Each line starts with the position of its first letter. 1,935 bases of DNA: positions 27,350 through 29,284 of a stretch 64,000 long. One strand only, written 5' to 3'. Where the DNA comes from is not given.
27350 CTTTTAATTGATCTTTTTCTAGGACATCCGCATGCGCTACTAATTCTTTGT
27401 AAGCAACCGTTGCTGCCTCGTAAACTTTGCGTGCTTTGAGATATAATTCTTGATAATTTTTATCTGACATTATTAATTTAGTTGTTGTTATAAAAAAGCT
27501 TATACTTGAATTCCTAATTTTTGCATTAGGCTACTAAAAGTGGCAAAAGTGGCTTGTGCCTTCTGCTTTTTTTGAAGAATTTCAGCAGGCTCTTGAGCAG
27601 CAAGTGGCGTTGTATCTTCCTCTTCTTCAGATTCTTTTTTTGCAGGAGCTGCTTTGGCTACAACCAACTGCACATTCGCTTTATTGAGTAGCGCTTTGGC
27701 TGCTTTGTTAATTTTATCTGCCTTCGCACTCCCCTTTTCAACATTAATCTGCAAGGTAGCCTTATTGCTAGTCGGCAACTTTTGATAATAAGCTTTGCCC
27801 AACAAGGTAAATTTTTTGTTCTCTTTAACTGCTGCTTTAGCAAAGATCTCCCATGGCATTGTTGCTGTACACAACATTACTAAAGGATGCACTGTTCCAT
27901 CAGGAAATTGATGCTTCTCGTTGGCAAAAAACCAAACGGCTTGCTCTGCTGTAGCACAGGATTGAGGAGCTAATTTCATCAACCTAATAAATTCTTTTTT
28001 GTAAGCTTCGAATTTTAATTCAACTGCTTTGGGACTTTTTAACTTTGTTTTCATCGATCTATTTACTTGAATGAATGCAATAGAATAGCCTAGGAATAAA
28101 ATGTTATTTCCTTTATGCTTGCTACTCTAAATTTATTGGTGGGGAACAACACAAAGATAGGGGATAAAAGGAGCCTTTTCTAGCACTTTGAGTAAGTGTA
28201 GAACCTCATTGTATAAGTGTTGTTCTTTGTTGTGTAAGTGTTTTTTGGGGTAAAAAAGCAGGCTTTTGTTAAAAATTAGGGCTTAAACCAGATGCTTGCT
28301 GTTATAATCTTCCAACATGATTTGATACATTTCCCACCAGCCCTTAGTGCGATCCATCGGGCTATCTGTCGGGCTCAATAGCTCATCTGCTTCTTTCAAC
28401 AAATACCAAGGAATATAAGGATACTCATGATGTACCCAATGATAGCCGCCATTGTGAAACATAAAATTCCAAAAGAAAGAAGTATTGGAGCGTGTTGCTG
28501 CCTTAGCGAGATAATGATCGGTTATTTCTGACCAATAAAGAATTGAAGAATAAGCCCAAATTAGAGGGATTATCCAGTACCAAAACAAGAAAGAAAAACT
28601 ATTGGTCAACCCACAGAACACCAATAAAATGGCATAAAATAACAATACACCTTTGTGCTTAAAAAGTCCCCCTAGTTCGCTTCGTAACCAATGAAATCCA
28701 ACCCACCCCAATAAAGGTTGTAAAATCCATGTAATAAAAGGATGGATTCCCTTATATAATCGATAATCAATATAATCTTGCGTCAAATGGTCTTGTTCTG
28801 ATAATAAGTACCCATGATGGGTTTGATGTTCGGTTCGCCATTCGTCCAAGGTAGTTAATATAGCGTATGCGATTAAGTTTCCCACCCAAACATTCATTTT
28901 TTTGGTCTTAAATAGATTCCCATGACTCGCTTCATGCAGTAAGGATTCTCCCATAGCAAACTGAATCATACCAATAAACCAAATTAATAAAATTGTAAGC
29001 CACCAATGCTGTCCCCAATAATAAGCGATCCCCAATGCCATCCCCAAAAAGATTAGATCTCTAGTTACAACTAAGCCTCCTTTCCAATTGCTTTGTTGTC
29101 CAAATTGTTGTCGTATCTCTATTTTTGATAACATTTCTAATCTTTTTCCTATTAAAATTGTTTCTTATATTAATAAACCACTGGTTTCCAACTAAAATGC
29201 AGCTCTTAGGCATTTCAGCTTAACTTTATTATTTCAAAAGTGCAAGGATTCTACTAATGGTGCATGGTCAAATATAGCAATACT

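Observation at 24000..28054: Uncharacterized minus-strand cassette: 184-aa KA-tailed protein, 658-aa coiled-coil/beta-rich protein, beta-propeller lipoprotein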

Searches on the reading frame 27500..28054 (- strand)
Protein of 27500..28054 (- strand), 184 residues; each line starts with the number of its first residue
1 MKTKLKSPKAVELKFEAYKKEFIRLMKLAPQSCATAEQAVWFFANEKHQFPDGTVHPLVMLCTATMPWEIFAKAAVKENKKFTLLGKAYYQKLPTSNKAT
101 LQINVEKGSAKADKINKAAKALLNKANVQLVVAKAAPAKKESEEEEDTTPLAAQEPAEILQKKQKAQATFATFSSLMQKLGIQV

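Call 3: search_protein_families(library=pfam, proteins=[window:27500-28054:-], max_evalue=0.1)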
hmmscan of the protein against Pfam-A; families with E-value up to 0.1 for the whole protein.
window:27500-28054:- (184 aa): 1 family
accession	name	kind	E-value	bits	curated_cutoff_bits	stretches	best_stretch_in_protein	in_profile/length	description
PF19259.5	Ty3_capsid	-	0.011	15.6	29.1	1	9-45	106-142/198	Ty3 transposon capsid-like protein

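Call 4: search_protein_families(library=ncbifam, proteins=[window:27500-28054:-], max_evalue=0.1)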
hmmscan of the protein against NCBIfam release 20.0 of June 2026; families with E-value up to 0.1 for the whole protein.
window:27500-28054:- (184 aa): 1 family
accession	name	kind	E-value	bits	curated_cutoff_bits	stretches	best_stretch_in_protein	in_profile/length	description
NF053860.1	DS41_1_antiphage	equivalog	0.048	12.6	370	1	73-183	116-216/448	anti-phage protein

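Call 5: search_protein_families(library=phrogs, proteins=[window:27500-28054:-], max_evalue=0.1)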
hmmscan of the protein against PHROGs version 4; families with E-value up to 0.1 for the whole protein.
window:27500-28054:- (184 aa): 1 family
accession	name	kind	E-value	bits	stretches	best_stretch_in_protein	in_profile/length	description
phrog_25239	-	unknown function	0.087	13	1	49-130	129-207/294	-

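Call 6: search_protein_families(library=padloc, proteins=[window:27500-28054:-], max_evalue=0.1)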
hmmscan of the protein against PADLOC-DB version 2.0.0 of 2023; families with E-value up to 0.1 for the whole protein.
window:27500-28054:- (184 aa): 0 families

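Call 16: find_homologous_proteins(query=window:27500-28054:-)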
Query window:27500-28054:- (184 aa): 6 proteins with E <= 0.001 among 156 candidates.
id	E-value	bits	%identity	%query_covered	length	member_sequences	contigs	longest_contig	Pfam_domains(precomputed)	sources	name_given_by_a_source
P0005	8.2e-110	382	100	100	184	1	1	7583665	-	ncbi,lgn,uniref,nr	ncbi:hypothetical protein [Aureispira anguillae]|uniref:Uncharacterized protein n=1 Tax=Aureispira a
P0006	2.3e-78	280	74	100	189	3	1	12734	-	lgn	-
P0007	1.5e-77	277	74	100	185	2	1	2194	-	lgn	-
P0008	2.5e-63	231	59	100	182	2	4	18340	-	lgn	-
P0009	2.4e-57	211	57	100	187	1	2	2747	-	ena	-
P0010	7.0e-50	187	53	100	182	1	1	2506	-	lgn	-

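Call 19: find_encoding_contigs(protein=P0008, flank=10000)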
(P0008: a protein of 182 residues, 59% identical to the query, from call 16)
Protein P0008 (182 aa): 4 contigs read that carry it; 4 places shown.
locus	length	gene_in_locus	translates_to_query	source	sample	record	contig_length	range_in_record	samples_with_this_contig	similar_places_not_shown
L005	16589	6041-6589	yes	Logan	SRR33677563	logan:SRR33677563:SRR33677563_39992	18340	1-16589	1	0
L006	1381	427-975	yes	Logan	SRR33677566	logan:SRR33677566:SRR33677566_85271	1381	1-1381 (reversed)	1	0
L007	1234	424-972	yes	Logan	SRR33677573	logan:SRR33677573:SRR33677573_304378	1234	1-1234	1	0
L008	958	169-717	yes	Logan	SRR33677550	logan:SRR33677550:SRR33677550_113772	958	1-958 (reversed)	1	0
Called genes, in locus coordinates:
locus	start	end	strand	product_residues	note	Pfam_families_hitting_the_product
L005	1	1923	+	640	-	?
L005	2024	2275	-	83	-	PF07311:Dodecin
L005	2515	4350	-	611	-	PF01182:Glucosamine_iso (weak)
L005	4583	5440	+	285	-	PF00487:FA_desaturase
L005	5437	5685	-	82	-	-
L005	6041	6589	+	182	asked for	-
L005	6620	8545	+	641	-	-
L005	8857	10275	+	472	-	-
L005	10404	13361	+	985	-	PF07494:Reg_prop (faint), PF07495:Y_Y_Y, PF06580:His_kinase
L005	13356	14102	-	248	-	PF00072:Response_reg, PF04397:LytTR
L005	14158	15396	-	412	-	PF01223:Endonuclease_NS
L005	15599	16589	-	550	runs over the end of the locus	PF19081:Ig_7 (faint), PF14339:DUF4394 (faint), PF13585:CHU_C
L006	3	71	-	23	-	?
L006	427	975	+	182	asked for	-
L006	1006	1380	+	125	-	?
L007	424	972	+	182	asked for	-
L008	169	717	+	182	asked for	-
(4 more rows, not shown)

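Call 20: find_encoding_contigs(protein=P0009, flank=10000)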
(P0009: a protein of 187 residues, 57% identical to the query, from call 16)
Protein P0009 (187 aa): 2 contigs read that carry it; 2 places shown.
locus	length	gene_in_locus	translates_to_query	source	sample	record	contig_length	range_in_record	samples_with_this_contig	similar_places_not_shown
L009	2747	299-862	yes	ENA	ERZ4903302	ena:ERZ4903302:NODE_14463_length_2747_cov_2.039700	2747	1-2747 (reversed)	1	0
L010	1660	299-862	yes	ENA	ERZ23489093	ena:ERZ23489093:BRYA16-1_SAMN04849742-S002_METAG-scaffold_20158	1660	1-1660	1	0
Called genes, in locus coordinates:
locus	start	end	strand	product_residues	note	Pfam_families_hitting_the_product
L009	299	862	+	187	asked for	-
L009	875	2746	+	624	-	?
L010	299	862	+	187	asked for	-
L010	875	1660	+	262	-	?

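Call 21: find_encoding_contigs(protein=P0010, flank=10000)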
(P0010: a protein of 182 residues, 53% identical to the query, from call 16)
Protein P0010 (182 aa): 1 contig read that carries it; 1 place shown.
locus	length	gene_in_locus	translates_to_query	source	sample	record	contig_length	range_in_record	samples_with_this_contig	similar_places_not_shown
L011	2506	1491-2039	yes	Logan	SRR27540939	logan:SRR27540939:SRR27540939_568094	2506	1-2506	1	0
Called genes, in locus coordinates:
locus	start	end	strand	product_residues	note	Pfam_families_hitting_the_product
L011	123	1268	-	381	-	PF01266:DAO (weak), PF13450:NAD_binding_8, PF13738:Pyr_redox_3 (faint), PF01593:Amino_oxidase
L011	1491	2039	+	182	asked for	-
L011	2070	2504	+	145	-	?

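Call 22: find_encoding_contigs(protein=P0007, flank=10000)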
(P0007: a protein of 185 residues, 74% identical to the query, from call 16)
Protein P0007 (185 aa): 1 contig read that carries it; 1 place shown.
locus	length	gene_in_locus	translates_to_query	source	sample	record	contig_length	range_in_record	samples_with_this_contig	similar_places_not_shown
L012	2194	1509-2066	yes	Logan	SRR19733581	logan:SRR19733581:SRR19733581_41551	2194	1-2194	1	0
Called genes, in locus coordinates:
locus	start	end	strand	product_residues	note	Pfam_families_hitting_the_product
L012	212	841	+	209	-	PF00149:Metallophos, PF12850:Metallophos_2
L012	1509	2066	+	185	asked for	-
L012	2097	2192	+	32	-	?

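Call 32: search_solved_structures(query=A2, max_evalue=1)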
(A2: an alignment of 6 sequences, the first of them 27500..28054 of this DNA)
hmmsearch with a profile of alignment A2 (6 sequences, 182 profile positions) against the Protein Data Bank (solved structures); distinct sequences matched with E-value up to 1: 1.
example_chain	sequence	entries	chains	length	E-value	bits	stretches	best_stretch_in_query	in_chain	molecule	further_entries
5z8i_A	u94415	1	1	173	0.11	15.5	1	97-153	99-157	Heat shock protein SSA1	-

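Call 54: predict_structure(alignment_id=A2)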
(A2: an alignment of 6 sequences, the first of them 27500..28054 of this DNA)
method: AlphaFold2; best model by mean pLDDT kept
length: 184 residues; sequences in the alignment: 6
mean_pLDDT: 45.4   pTM: 0.27
mean pLDDT of the five models: 45.4, 44.1, 43.4, 42.3, 39.9
residues with pLDDT >= 90: 0; 70-90: 12; 50-70: 36; < 50: 136
segments of 3 or more residues with pLDDT < 50: 1-15, 24-26, 28-96, 98-100, 104-114, 126-129, 131-156
pLDDT, mean of each block of 10 residues (from residue 1): 31 46 48 42 40 41 38 37 43 46 45 49 50 38 30 46 71 70 58
secondary structure, 60 per line:
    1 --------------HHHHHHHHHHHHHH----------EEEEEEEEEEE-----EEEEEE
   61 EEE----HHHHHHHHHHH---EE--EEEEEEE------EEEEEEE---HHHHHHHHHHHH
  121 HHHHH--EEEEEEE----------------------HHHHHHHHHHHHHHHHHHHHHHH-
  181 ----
elements in order: H15-28 E39-49 E55-63 H68-78 E86-92 E99-105 H109-125 E128-134 H157-179

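Call 55: find_related_loci(query=A2, collection=genome_contigs, flank=10000)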
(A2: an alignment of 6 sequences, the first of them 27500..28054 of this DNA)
Query A2 (184 aa) in genome_contigs; peptide patterns used: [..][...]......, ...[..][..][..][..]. (x = any residue, [..] = any of these).
600 stretches matched a pattern, but none encodes a relative of the query by tblastn (E <= 1e-3).

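Call 78: fold_search(model_id=the predicted structure, library=pdb)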
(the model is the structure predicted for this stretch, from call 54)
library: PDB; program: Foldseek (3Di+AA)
matches with E <= 10: 652; with E <= 0.001: 0
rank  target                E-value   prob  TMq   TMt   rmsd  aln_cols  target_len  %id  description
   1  2ai6_MODEL_1_A        7.2e-02  0.57  0.28  0.36   6.7       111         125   12  Solution structure of human phosphohistidine phosphatase 1 (released 2006-10-17)
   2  2lxx_MODEL_1_A        9.3e-02  0.44  0.29  0.34   7.3       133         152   14  Solution structure of cofilin like UNC-60B protein from Caenorhabditis elegans (released 2013-10-09)
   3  1n2f_A                2.1e-01  0.14  0.19  0.24  15.5       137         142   18  CRYSTAL STRUCTURE OF P. AERUGINOSA OHR (released 2002-12-25)
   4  2nmm_A                2.3e-01  0.44  0.29  0.40   6.0       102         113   14  Crystal structure of human phosphohistidine phosphatase. Northeast Structural Genomics Consortium target HR1409 (released 2007-01-23)
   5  2ql8_A                2.3e-01  0.20  0.17  0.21   7.9        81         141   16  Crystal structure of a putative redox protein (lsei_0423) from lactobacillus casei atcc 334 at 1.50 A resolution (released 2007-07-24)
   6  6zu5_SH0              2.7e-01  0.41  0.22  0.25   6.7        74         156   12  Structure of the Paranosema locustae ribosome in complex with Lso2 (released 2020-11-04)
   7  9c3h_SH               2.9e-01  0.41  0.24  0.24  13.7        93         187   17  Structure of the CNOT3-bound human 80S ribosome with tRNA-ARG in the P-site. (released 2024-12-04)
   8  8oj3_CU               3.3e-01  0.28  0.23  0.23  12.5        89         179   17  Crystal structure of the Candida albicans 80S ribosome in complex with geneticin G418 (rotated state) (released 2024-10-09)
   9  8g4i_D                3.3e-01  0.15  0.18  0.17   7.0        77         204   14  40S ribosomal subunit of the 80S Giardia intestinalis assemblage A ribosome with Emetine bound in V1 conformation (released 2024-10-30)
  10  7cpu_SH               3.5e-01  0.35  0.23  0.24   9.7        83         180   17  Cryo-EM structure of 80S ribosome from mouse kidney (released 2022-02-02)
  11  9bh5_AH               3.5e-01  0.33  0.24  0.23  14.0        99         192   17  High-resolution C. elegans 80S ribosome structure - class 1 (released 2024-09-04)
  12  6gp6_B                3.5e-01  0.28  0.19  0.32   5.5        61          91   18  MamM CTD - Copper form (released 2019-06-19)
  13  7oya_D2               3.5e-01  0.28  0.21  0.18   5.9        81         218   16  Cryo-EM structure of the 1 hpf zebrafish embryo 80S ribosome (released 2022-07-13)
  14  7old_SH               3.8e-01  0.44  0.25  0.24  10.9        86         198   13  Thermophilic eukaryotic 80S ribosome at pe/E (TI)-POST state (released 2022-01-26)
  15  4mh4_A                3.8e-01  0.06  0.15  0.18  11.8       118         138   11  Crystal Structure of OsmC-like protein from Burkholderia cenocepacia J2315 (released 2013-10-16)
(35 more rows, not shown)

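Call 92: find_related_loci(query=A2, collection=metagenome_contigs, flank=10000)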
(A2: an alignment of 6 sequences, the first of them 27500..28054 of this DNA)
Query A2 (184 aa) in metagenome_contigs; peptide patterns used: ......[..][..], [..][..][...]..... (x = any residue, [..] = any of these).
600 stretches matched a pattern (row limit reached: there are more); 2 encode a relative of the query (tblastn E <= 1e-3); 2 distinct loci.
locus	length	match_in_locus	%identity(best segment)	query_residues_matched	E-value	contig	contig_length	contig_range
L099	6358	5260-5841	71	1-184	7e-88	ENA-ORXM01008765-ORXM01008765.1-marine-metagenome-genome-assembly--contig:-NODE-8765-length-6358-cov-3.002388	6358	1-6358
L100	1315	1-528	57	3-184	6e-69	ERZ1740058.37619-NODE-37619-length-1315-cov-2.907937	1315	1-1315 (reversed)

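Call 113: find_related_loci(query=A2, collection=viral_contigs, flank=5000)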
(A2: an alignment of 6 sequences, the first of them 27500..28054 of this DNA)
Query A2 (184 aa) in viral_contigs; peptide patterns used: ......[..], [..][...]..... (x = any residue, [..] = any of these).
545 stretches matched a pattern, but none encodes a relative of the query by tblastn (E <= 1e-3).

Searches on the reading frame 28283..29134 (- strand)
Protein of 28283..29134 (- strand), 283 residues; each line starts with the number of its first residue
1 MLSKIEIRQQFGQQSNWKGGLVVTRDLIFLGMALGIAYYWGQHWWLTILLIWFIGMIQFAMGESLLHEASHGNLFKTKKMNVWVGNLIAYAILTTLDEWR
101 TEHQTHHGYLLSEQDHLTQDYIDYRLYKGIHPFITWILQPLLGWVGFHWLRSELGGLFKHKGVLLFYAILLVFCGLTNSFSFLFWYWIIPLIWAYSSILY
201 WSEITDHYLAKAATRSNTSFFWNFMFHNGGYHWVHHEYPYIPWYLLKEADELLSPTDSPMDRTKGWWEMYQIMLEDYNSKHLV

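Call 3: search_protein_families(library=pfam, proteins=[window:28283-29134:-], max_evalue=0.1)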
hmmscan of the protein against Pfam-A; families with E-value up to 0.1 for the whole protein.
window:28283-29134:- (283 aa): 1 family
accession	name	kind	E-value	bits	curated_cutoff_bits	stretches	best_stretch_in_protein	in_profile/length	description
PF00487.30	FA_desaturase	-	8.6e-26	91.7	29.7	1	44-256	2-241/253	Fatty acid desaturase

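Call 4: search_protein_families(library=ncbifam, proteins=[window:28283-29134:-], max_evalue=0.1)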
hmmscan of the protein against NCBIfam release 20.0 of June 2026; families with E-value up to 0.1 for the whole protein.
window:28283-29134:- (283 aa): 3 families
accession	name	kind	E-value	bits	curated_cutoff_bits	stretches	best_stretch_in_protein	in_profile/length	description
NF041365.1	GntB_guanitoxin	equivalog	3.4e-22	79.3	380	1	10-254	15-279/308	guanitoxin biosynthesis L-arginine gamma (S) hydroxylase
NF052548.1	FAdesatDesABac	equivalog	9e-07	28.3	500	2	65-108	71-114/328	Delta(5) desaturase DesA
NF045688.1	BCarotHydoxCrtR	equivalog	0.092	11.8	475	0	29-253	31-256/297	beta-carotene hydroxylase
